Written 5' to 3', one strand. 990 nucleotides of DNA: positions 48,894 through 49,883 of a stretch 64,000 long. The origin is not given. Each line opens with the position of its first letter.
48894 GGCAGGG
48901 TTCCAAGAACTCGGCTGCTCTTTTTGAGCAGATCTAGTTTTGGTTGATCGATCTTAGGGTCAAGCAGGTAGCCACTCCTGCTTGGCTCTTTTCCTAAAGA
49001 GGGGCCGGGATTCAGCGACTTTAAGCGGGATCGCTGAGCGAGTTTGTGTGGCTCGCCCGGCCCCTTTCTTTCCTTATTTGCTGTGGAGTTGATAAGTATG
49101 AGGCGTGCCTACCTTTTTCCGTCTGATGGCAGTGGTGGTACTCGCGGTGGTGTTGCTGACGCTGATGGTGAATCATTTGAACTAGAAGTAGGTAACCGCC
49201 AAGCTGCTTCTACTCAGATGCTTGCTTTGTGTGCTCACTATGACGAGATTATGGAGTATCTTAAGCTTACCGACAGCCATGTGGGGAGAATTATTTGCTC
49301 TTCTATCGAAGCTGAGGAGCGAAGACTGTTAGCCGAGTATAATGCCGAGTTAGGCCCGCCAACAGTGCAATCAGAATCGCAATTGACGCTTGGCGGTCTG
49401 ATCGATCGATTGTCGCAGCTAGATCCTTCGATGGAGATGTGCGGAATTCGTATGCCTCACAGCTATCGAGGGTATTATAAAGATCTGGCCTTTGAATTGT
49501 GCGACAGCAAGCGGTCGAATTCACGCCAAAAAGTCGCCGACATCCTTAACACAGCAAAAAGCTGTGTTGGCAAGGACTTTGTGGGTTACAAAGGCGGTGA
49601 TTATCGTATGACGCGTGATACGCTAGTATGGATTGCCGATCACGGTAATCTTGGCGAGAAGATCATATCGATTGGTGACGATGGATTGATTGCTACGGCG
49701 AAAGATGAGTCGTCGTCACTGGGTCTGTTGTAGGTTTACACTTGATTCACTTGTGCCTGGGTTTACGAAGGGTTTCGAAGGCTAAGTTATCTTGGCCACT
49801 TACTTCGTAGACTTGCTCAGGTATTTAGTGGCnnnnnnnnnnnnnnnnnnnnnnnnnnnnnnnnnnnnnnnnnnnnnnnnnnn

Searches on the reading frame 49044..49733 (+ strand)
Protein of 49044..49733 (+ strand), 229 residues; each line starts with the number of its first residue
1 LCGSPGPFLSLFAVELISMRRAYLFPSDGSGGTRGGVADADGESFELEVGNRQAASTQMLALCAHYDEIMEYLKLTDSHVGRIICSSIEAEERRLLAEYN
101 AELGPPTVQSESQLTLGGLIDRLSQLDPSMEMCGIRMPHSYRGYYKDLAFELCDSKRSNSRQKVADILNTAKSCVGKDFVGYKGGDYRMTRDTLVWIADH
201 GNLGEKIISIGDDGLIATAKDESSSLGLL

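Call 18: search_protein_families(library=phrogs, proteins=[window:49044-49733:+], max_evalue=0.001)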
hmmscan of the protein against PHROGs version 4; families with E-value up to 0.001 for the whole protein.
window:49044-49733:+ (229 aa): 1 family
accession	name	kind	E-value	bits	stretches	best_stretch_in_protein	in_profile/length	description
phrog_12889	-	unknown function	6.8e-17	63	1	113-211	11-105/126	-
